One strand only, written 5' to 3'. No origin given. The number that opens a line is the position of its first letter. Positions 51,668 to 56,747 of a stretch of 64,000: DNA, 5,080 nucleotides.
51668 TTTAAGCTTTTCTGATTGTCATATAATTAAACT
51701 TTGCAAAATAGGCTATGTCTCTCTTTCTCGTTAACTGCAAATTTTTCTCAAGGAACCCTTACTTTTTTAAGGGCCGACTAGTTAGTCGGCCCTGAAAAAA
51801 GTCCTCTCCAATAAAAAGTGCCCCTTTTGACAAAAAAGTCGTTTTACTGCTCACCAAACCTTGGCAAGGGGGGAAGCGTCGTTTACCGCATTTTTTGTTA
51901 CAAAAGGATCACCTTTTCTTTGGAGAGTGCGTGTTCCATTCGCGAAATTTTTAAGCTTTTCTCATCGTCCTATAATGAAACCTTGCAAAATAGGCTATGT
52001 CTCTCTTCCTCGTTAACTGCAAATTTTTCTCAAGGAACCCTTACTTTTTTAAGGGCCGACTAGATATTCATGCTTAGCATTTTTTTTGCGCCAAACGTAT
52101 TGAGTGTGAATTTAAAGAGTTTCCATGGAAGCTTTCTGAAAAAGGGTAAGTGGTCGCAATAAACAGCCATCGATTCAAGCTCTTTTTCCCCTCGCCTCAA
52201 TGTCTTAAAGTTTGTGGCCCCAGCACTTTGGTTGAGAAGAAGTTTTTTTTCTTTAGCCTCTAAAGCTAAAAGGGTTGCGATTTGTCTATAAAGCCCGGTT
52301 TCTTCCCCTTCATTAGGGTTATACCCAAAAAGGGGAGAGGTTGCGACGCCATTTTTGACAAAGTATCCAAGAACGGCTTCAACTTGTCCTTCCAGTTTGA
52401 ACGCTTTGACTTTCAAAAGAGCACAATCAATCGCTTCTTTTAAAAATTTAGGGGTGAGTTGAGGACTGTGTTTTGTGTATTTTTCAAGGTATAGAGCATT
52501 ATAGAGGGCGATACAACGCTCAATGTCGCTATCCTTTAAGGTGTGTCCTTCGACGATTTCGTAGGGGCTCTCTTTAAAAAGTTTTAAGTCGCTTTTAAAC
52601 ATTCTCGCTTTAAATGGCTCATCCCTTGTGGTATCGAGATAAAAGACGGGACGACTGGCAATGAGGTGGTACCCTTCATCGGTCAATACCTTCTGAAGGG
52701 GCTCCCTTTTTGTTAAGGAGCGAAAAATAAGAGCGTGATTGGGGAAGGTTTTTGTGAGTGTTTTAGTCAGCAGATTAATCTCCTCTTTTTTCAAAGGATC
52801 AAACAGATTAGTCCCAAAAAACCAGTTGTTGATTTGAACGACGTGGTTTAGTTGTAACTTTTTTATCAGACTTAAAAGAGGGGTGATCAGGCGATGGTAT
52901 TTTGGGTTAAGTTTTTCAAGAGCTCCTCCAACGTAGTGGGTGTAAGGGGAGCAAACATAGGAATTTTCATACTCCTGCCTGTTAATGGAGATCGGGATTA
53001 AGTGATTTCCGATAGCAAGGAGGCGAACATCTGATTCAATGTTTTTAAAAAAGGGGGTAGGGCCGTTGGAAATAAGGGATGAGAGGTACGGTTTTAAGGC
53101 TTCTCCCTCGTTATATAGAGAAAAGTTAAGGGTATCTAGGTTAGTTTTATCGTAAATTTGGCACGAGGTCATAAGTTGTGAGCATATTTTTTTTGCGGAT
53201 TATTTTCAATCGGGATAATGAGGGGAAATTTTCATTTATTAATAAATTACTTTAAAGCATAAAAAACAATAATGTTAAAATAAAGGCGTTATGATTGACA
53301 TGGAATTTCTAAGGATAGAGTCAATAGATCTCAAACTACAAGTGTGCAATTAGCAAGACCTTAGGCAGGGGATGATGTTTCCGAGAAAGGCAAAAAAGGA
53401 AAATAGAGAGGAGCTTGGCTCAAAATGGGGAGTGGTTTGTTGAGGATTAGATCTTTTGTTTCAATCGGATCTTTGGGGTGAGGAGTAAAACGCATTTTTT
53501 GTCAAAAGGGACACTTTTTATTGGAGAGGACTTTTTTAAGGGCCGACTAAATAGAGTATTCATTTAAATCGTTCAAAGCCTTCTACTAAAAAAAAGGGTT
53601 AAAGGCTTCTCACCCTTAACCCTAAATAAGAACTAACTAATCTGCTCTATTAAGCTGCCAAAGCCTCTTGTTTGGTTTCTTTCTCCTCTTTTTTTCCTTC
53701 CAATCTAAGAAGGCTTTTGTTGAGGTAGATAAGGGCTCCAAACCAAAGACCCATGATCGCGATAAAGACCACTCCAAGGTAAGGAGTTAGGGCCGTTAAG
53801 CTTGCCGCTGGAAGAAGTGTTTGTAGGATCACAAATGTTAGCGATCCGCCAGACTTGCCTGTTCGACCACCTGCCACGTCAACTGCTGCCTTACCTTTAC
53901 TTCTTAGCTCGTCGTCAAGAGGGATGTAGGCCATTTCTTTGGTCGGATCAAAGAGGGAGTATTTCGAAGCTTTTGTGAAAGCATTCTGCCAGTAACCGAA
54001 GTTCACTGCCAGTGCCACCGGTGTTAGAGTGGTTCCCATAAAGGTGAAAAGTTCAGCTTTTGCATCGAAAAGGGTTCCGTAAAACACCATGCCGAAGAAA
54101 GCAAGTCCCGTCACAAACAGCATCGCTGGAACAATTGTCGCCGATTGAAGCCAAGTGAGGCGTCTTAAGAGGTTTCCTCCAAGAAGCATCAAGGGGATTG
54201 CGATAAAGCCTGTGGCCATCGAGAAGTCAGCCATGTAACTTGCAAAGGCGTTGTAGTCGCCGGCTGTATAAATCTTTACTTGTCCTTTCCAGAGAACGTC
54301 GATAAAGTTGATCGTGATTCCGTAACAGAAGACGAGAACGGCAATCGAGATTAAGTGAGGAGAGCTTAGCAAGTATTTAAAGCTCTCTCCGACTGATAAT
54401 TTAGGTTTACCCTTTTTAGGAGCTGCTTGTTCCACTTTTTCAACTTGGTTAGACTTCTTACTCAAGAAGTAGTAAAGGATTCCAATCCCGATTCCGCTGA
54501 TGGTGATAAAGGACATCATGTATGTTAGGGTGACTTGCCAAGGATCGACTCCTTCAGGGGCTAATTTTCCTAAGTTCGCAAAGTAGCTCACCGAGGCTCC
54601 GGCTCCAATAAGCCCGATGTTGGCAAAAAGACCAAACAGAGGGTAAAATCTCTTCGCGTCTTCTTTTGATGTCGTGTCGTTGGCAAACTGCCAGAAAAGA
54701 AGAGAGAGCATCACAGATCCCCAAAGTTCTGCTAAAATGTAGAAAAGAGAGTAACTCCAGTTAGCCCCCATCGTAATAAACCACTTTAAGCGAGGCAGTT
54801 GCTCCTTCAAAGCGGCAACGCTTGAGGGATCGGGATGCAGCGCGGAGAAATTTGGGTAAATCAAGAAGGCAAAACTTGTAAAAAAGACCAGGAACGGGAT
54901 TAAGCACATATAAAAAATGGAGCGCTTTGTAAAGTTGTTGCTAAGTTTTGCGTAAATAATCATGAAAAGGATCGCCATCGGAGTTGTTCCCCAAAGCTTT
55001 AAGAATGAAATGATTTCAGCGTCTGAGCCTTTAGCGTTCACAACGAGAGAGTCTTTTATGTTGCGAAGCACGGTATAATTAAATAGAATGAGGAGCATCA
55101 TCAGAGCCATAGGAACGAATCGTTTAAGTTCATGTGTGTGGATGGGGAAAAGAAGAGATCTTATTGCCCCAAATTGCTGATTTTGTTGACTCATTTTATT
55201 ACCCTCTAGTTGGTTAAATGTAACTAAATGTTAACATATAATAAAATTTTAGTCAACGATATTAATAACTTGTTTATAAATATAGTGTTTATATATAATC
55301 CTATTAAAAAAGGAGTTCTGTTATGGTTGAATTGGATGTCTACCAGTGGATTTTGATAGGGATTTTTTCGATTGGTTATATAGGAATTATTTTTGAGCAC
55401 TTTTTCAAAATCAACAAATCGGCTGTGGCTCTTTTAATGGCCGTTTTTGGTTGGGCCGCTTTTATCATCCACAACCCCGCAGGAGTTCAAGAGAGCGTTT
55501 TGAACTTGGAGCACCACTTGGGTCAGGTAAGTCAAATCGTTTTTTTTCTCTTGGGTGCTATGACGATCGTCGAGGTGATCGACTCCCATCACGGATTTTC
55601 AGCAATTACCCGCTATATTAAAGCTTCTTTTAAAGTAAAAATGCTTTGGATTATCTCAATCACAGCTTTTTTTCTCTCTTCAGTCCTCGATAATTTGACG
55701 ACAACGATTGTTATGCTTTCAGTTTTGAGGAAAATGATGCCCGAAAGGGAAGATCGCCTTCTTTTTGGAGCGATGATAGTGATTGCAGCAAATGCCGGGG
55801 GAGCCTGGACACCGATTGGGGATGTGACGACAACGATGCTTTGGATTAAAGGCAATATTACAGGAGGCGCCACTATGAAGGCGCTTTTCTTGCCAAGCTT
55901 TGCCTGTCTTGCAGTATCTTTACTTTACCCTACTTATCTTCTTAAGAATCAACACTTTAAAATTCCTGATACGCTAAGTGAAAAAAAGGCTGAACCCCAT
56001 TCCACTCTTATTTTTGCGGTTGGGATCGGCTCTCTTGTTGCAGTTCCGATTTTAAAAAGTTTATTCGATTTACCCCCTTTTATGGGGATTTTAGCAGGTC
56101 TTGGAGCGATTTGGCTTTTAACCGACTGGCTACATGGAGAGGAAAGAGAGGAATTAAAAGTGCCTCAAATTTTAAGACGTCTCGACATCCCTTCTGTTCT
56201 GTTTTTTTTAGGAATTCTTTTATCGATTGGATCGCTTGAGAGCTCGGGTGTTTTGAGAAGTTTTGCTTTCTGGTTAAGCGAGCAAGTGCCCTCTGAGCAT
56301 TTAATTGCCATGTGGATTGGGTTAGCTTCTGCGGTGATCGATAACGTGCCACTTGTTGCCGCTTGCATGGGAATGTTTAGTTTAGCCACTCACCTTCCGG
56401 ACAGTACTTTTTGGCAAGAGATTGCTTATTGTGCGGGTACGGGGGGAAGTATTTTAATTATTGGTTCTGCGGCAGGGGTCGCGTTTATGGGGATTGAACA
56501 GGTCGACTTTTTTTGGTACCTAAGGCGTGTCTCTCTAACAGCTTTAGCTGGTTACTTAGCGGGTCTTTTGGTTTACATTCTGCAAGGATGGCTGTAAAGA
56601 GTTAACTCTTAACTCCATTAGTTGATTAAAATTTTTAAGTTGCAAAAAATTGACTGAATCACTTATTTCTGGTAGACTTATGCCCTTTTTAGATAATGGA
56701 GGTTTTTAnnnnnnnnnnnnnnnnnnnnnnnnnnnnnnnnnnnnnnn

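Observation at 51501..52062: Undescribed MITE-like palindromic element family with modular long and short forms, clustered at effector genes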

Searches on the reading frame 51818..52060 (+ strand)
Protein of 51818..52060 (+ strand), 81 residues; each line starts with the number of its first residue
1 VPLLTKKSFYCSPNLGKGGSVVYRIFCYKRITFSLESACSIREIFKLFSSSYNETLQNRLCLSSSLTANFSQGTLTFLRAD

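Call 30: find_homologous_proteins(query=window:51818-52060:+, max_evalue=0.01)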
Query window:51818-52060:+: no candidate shares three 5-residue words with the query. No homologue found.
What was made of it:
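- Tried and rejected: It found no homologue (call 30).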

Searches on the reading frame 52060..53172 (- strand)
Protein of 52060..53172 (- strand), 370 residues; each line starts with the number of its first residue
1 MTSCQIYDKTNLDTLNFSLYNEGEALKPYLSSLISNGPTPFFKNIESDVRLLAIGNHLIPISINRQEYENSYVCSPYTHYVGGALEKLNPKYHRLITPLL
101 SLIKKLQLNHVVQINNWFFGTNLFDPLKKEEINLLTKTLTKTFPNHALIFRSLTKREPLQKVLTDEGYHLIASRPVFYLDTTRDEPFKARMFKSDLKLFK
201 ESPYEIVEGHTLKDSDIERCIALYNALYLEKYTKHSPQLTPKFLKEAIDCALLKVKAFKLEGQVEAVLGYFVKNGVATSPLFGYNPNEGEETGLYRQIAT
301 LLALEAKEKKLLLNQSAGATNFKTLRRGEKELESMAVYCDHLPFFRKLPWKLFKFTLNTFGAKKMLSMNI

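Call 8: search_protein_families(library=pfam, proteins=[window:52060-53172:-], max_evalue=0.01)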
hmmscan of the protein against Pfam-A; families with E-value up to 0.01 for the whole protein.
window:52060-53172:- (370 aa): 0 families

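Call 87: search_protein_families(library=pfam, proteins=[L005:5941-6609:-, L005:6624-7292:-], max_evalue=0.001)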
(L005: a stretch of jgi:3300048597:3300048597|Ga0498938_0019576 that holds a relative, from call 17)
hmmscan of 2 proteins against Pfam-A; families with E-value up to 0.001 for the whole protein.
L005:5941-6609:- (222 aa): 0 families

L005:6624-7292:- (222 aa): 1 family
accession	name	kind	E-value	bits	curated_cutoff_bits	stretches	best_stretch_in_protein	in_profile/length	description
PF10198.14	Ada3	-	0.00089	19.8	24.5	0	117-186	25-96/127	Histone acetyltransferases subunit 3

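Call 88: search_protein_families(library=ncbifam, proteins=[window:52060-53172:-], max_evalue=0.01)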
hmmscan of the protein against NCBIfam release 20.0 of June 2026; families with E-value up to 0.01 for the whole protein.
window:52060-53172:- (370 aa): 0 families

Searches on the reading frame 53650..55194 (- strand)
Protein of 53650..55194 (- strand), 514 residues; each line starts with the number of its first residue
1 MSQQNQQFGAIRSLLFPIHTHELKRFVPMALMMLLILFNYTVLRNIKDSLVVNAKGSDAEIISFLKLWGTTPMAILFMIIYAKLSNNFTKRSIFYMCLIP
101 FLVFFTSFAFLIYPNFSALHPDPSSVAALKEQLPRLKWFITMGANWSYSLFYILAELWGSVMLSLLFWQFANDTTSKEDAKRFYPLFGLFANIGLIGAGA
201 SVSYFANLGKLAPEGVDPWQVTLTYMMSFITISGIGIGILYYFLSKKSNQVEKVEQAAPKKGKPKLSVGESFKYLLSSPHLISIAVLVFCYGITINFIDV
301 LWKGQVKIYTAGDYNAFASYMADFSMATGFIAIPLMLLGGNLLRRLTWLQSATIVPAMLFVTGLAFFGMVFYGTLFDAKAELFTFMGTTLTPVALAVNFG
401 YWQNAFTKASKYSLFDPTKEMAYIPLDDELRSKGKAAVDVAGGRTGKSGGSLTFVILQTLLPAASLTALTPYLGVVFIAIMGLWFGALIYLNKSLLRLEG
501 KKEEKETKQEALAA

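Call 8: search_protein_families(library=pfam, proteins=[window:53650-55194:-], max_evalue=0.01)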
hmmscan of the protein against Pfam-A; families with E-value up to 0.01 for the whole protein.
window:53650-55194:- (514 aa): 1 family
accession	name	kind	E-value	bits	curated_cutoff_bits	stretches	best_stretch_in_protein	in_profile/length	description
PF03219.20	TLC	-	3.5e-170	567.5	21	1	1-493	1-489/491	TLC ATP/ADP transporter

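Call 13: find_encoding_contigs(protein=P0004, flank=2000, max_places=6)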
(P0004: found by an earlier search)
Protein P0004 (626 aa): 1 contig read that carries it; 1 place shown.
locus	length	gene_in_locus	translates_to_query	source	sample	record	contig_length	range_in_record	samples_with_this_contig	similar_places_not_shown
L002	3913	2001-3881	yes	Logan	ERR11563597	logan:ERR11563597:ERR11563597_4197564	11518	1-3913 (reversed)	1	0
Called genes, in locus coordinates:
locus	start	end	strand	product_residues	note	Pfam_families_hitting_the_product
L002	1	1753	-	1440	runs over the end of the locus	-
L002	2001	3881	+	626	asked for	PF00632:HECT (weak)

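Call 14: find_related_loci(query=window:53650-55194:-, collection=genome_contigs, flank=10000)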
Query window:53650-55194:- (514 aa) in genome_contigs; peptide patterns used: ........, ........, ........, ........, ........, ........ (x = any residue, [..] = any of these).
296 stretches matched a pattern; 2 encode a relative of the query (tblastn E <= 1e-3); 2 distinct loci.
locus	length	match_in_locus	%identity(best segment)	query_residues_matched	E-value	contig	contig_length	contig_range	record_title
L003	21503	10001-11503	67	6-508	0e+0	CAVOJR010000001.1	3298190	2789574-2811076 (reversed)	MAG: uncultured Chlamydiae bacterium isolate MFD00082.bin.1.23 genome assembly, contig: contig_10752, whole genome shotg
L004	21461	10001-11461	56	1-503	8e-180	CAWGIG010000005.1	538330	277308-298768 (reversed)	MAG: Waddliaceae bacterium isolate MFD09671.bin.1.120 genome assembly, contig: contig_8014, whole genome shotgun sequenc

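Call 17: find_encoding_contigs(protein=P0002, flank=10000, max_places=6)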
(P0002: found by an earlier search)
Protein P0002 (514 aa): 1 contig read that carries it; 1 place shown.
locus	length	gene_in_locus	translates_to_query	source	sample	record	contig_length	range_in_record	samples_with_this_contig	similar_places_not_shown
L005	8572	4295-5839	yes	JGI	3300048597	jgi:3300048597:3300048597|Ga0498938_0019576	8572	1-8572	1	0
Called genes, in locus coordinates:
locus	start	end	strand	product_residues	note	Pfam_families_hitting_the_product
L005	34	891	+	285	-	PF00330:Aconitase (faint), PF00694:Aconitase_C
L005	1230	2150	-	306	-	-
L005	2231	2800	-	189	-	-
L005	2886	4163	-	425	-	PF03600:CitMHS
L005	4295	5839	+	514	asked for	PF03219:TLC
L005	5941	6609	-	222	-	-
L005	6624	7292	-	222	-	-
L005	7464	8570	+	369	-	?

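Call 87: search_protein_families(library=pfam, proteins=[L003:17230-18714:+, L003:18985-19422:-, L003:19467-20438:-, L003:20441-21031:-, L003:11534-12493:-, L003:12927-14354:+, L005:5941-6609:-, L005:6624-7292:-], max_evalue=0.001)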
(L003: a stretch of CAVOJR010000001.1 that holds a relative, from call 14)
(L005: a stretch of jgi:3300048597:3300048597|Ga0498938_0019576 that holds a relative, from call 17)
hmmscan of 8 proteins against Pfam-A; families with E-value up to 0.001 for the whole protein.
L003:17230-18714:+ (494 aa): 1 family
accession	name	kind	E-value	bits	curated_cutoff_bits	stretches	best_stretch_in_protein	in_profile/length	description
PF00209.24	SNF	-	1.4e-55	189.5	27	2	132-481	155-505/524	Sodium:neurotransmitter symporter family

L003:18985-19422:- (145 aa): 0 families

L003:19467-20438:- (323 aa): 1 family
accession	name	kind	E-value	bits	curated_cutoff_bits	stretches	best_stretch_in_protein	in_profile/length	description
PF01435.24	Peptidase_M48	-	6.3e-31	108.1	20.3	1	100-312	9-185/186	Peptidase family M48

L003:20441-21031:- (196 aa): 1 family
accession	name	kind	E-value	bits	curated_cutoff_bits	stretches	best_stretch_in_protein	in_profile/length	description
PF04011.17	LemA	-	5.8e-57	192.1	26.2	1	35-196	1-149/149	LemA family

L003:11534-12493:- (319 aa): 1 family
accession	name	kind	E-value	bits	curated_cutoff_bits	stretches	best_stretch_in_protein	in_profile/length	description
PF08570.15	DUF1761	-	4.5e-28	98.4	31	1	195-316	2-123/123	Protein of unknown function (DUF1761)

L003:12927-14354:+ (475 aa): 1 family
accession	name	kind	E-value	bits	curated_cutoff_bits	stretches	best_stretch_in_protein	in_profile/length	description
PF01139.22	RtcB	-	7.1e-155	516.8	27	1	44-475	1-426/426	tRNA-splicing ligase RtcB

L005:5941-6609:- (222 aa): 0 families

L005:6624-7292:- (222 aa): 1 family
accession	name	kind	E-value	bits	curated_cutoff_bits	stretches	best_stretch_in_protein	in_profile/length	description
PF10198.14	Ada3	-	0.00089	19.8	24.5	0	117-186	25-96/127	Histone acetyltransferases subunit 3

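Call 91: find_encoding_contigs(protein=P0003, flank=1500, max_places=3)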
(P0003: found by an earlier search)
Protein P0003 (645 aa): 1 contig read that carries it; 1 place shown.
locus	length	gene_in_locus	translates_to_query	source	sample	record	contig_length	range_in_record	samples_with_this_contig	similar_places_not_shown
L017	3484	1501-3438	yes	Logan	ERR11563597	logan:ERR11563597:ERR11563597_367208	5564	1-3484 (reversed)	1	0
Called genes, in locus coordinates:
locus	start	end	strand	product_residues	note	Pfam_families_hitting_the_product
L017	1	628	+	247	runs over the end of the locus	-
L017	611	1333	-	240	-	PF00406:ADK, PF13207:AAA_17, PF13238:AAA_18 (weak), PF05191:ADK_lid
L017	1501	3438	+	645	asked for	PF00330:Aconitase, PF00694:Aconitase_C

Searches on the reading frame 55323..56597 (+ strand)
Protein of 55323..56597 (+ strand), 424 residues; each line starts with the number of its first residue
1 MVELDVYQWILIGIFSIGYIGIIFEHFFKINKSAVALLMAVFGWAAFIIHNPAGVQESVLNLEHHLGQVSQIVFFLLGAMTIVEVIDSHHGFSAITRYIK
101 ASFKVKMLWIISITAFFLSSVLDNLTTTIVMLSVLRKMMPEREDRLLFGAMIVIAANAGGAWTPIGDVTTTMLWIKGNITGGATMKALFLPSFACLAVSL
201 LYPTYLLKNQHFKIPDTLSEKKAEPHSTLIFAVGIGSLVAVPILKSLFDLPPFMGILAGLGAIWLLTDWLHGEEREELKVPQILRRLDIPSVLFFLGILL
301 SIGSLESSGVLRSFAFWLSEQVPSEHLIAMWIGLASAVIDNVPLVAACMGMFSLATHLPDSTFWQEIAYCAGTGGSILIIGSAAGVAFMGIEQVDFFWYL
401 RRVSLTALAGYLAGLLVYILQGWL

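Call 51: search_protein_families(library=pfam, proteins=[window:55323-56597:+], max_evalue=0.001)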
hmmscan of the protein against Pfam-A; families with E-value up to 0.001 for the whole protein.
window:55323-56597:+ (424 aa): 2 families
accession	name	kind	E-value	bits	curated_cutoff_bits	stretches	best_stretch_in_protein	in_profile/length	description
PF03600.22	CitMHS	-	1.1e-30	107.3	31.9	1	19-353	1-319/336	Citrate transporter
PF07854.18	DUF1646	-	6.4e-05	22.9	21.4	0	79-211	75-206/347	Protein of unknown function (DUF1646)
